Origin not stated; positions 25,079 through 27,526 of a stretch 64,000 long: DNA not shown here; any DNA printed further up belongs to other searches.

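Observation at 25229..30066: A sodium:solute symporter operon encodes two proteins built from 2 and 4 tandem SnoaL/ester-cyclase-like domains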

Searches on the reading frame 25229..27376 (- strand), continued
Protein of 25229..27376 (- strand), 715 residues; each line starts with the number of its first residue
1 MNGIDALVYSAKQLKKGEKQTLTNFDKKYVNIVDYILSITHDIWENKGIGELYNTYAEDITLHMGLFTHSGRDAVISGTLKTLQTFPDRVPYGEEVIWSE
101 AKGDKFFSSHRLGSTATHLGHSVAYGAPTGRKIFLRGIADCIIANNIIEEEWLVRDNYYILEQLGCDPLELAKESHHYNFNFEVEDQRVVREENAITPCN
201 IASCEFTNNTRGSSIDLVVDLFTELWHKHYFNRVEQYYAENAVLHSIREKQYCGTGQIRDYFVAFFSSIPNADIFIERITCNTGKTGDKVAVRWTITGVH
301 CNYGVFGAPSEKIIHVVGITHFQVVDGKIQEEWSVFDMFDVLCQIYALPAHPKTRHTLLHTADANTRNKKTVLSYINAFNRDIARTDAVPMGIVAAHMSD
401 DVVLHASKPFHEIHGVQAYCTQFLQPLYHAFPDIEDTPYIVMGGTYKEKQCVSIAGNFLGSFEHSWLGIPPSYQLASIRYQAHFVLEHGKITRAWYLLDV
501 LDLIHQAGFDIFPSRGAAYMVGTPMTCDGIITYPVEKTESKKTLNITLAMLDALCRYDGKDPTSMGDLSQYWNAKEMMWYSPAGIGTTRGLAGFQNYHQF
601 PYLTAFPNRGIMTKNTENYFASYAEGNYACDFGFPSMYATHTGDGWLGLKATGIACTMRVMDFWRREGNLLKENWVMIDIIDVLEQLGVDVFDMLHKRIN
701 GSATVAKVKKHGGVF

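Call 61: search_protein_families(library=pfam, proteins=[L071:6736-8418:-, L071:8948-10090:+, L071:17963-19060:+, L071:19112-19486:+, L073:9075-9869:-, L071:1061-1831:-, L064:17222-17860:-, L073:14785-15291:-, L064:4384-6228:-, L064:13230-14669:-], max_evalue=0.001)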
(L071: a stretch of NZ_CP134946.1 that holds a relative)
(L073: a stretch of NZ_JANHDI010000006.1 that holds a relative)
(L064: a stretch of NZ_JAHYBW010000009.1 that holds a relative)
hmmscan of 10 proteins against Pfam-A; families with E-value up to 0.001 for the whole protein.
L071:6736-8418:- (560 aa): 0 families

L071:8948-10090:+ (380 aa): 0 families

L071:17963-19060:+ (365 aa): 2 families
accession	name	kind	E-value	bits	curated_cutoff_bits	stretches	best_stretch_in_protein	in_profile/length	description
PF01571.26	GCV_T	-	5.3e-75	252.4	25.6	1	8-258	1-254/255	Aminomethyltransferase folate-binding domain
PF08669.17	GCV_T_C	-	5.9e-24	84.2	25.9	1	284-359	2-78/80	Glycine cleavage T-protein C-terminal barrel domain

L071:19112-19486:+ (124 aa): 1 family
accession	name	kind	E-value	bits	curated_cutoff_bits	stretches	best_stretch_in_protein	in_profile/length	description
PF01597.25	GCV_H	-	5.4e-38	130.1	22.2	1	9-110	1-103/122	Glycine cleavage H-protein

L073:9075-9869:- (264 aa): 1 family
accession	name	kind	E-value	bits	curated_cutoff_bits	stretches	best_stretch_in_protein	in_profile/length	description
PF00753.33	Lactamase_B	-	6.4e-15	56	22.7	1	41-188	10-178/196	Metallo-beta-lactamase superfamily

L071:1061-1831:- (256 aa): 8 families
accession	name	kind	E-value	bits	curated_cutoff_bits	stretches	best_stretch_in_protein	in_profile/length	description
PF01614.24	IclR_C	-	2.9e-37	128.3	24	1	81-245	8-172/174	Bacterial transcriptional regulator IclR C-terminal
PF09339.16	HTH_IclR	-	3.3e-09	36.8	22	1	10-59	1-51/52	IclR helix-turn-helix domain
PF13412.12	HTH_24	-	1.1e-05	25.3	21.9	1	15-55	6-46/48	Winged helix-turn-helix DNA-binding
PF12802.13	MarR_2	-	3.7e-05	24.2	27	1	17-58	10-52/61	MarR family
PF14947.12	HTH_45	-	0.0001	22.7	25.5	1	14-65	8-58/77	Winged helix-turn-helix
PF01978.25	TrmB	-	0.00023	21.4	25.6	1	24-63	20-59/68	Sugar-specific transcriptional regulator TrmB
PF01022.26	HTH_5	-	0.00027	21.2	22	1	16-52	6-41/47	Bacterial regulatory protein, arsR family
PF08221.17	HTH_9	-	0.00063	20.2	23.4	0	15-56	16-57/62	RNA polymerase III subunit RPC82 helix-turn-helix domain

L064:17222-17860:- (212 aa): 1 family
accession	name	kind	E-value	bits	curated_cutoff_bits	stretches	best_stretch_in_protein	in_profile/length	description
PF03458.18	Gly_transporter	-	2.9e-38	130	23.5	2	12-83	2-75/78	Glycine transporter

L073:14785-15291:- (168 aa): 0 families

L064:4384-6228:- (614 aa): 0 families

L064:13230-14669:- (479 aa): 2 families
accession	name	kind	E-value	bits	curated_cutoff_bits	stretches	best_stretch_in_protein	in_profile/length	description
PF03600.22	CitMHS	-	1.2e-19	71.1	31.9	1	55-426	1-334/336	Citrate transporter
PF00939.25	Na_sulph_symp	-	3.2e-17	63.1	27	1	38-473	22-463/472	Sodium:sulfate symporter transmembrane region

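Call 69: search_protein_families(library=pfam, proteins=[L052:2461-3156:+, L052:3178-3876:+, L052:5084-6265:+, L052:3893-5071:+, L052:6392-8020:+, L082:6135-7499:+, L082:8064-9386:+, L085:11353-12534:-, L085:9866-10933:-, L080:6792-7964:+], max_evalue=0.001)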
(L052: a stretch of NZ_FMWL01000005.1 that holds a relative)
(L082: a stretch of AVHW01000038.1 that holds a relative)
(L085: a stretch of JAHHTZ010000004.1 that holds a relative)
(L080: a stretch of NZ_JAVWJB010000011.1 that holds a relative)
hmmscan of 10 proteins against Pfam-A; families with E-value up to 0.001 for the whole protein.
L052:2461-3156:+ (231 aa): 1 family
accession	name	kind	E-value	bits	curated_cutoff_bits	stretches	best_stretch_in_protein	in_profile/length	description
PF16481.10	DUF5058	-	6.5e-67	225.8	28.2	1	9-224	1-222/222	Domain of unknown function (DUF5058)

L052:3178-3876:+ (232 aa): 0 families

L052:5084-6265:+ (393 aa): 2 families
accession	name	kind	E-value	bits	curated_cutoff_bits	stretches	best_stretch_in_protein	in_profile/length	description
PF01546.33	Peptidase_M20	-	2.1e-45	155.6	24.6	1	72-387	1-204/206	Peptidase family M20/M25/M40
PF07687.19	M20_dimer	-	6e-15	55.5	21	1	188-282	8-102/107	Peptidase dimerisation domain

L052:3893-5071:+ (392 aa): 3 families
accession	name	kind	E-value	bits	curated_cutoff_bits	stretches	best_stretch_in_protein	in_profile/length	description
PF01546.33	Peptidase_M20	-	1.9e-37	129.6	24.6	1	80-388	2-206/206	Peptidase family M20/M25/M40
PF07687.19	M20_dimer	-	6.4e-26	90.8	21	1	183-288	1-104/107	Peptidase dimerisation domain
PF04389.22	Peptidase_M28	-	3.2e-08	34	21.3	1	64-160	1-77/193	Peptidase family M28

L052:6392-8020:+ (542 aa): 3 families
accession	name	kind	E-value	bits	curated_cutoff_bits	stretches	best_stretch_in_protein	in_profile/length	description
PF07905.16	PucR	-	3.8e-30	105.1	33.5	1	8-123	1-115/118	Purine catabolism regulatory protein-like family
PF13556.12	HTH_30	-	7.2e-18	64.6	27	1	479-536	1-58/59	PucR C-terminal helix-turn-helix domain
PF17853.6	GGDEF_2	-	1.6e-08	35.2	24.5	1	306-428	8-116/116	GGDEF-like domain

L082:6135-7499:+ (454 aa): 1 family
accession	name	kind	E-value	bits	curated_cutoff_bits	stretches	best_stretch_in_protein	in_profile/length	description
PF07969.17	Amidohydro_3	-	4.1e-10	40.2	29.7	1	44-258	1-207/472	Amidohydrolase family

L082:8064-9386:+ (440 aa): 0 families

L085:11353-12534:- (393 aa): 0 families

L085:9866-10933:- (355 aa): 0 families

L080:6792-7964:+ (390 aa): 1 family
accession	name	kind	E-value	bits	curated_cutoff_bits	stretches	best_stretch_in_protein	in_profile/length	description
PF02517.21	Rce1-like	-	2.9e-22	79.2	22.4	1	296-382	5-93/93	Type II CAAX prenyl endopeptidase Rce1-like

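Call 81: fold_search(model_id=the predicted structure, library=pdb)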
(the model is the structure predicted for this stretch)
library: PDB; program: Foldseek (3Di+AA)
matches with E <= 10: 1292; with E <= 0.001: 362
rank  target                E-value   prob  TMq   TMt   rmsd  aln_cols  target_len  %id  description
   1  3rga                  3.0e-10  1.00  0.15  0.37  19.9       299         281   13  Crystal structure of epoxide hydrolase for polyether lasalocid A biosynthesis (released 2012-03-07)
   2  4rzm_B                1.8e-09  1.00  0.16  0.37  20.7       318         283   12  Crystal structure of the Lsd19-lasalocid A complex (released 2015-01-21)
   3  9kw6_C                4.4e-09  1.00  0.17  0.39  15.7       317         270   12  Polyether epoxide hydrolase MonBI-MonBII complex (released 2025-12-10)
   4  9kw6_B                5.9e-09  1.00  0.16  0.39  16.3       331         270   10  Polyether epoxide hydrolase MonBI-MonBII complex (released 2025-12-10)
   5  9kw6_D                6.2e-09  1.00  0.15  0.38  19.7       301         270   12  Polyether epoxide hydrolase MonBI-MonBII complex (released 2025-12-10)
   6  9kw8_A                8.3e-09  1.00  0.15  0.37  19.6       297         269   11  Polyether epoxide hydrolase MonBI-MonBII complex with product analogue (released 2025-12-10)
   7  4rzm_A                2.2e-08  1.00  0.16  0.39  20.4       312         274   12  Crystal structure of the Lsd19-lasalocid A complex (released 2015-01-21)
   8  9kw6_A                2.3e-08  1.00  0.16  0.38  16.3       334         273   10  Polyether epoxide hydrolase MonBI-MonBII complex (released 2025-12-10)
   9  9kw8_C                2.4e-08  1.00  0.14  0.34  19.7       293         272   13  Polyether epoxide hydrolase MonBI-MonBII complex with product analogue (released 2025-12-10)
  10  3kkg                  2.9e-08  1.00  0.18  0.79   3.3       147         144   20  Crystal structure of Putative SnoaL-like polyketide cyclase (YP_509242.1) from Jannaschia Sp. CCS1 at 1.40 A resolution (released 2009-12-01)
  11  9kw8_B                4.1e-08  1.00  0.14  0.34  19.9       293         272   12  Polyether epoxide hydrolase MonBI-MonBII complex with product analogue (released 2025-12-10)
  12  8kaa_A                7.6e-08  1.00  0.17  0.82   3.1       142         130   20  Crystal Structure of ChaU a ester cyclase from Streptomyces chartreusis (released 2024-08-07)
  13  2gey_A                1.1e-07  1.00  0.17  0.70   5.2       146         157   18  Crystal Structure of AclR a putative hydroxylase from Streptomyces galilaeus (released 2006-07-18)
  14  2gey_C                1.4e-07  1.00  0.17  0.73   5.3       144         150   19  Crystal Structure of AclR a putative hydroxylase from Streptomyces galilaeus (released 2006-07-18)
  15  8kaa_B                3.8e-07  1.00  0.17  0.81   3.1       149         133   21  Crystal Structure of ChaU a ester cyclase from Streptomyces chartreusis (released 2024-08-07)
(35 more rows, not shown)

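Call 91: search_protein_families(library=ncbifam, proteins=[L073:13663-14718:-, L071:6736-8418:-, L071:8948-10090:+, L073:14785-15291:-, L085:11353-12534:-, L082:8064-9386:+, L027:13032-14048:+], max_evalue=0.01)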
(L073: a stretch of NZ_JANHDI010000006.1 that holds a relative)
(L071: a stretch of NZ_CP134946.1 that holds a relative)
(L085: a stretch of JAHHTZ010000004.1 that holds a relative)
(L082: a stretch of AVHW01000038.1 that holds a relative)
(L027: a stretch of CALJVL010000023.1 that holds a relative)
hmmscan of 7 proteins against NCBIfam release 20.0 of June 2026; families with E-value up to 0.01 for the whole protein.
L073:13663-14718:- (351 aa): 0 families

L071:6736-8418:- (560 aa): 0 families

L071:8948-10090:+ (380 aa): 0 families

L073:14785-15291:- (168 aa): 0 families

L085:11353-12534:- (393 aa): 0 families

L082:8064-9386:+ (440 aa): 0 families

L027:13032-14048:+ (338 aa): 1 family
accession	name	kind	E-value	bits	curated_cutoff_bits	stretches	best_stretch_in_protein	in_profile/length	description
TIGR03404.1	bicupin_oxalic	subfamily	0.00034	19.8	254.2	1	272-326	87-142/367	bicupin, oxalate decarboxylase family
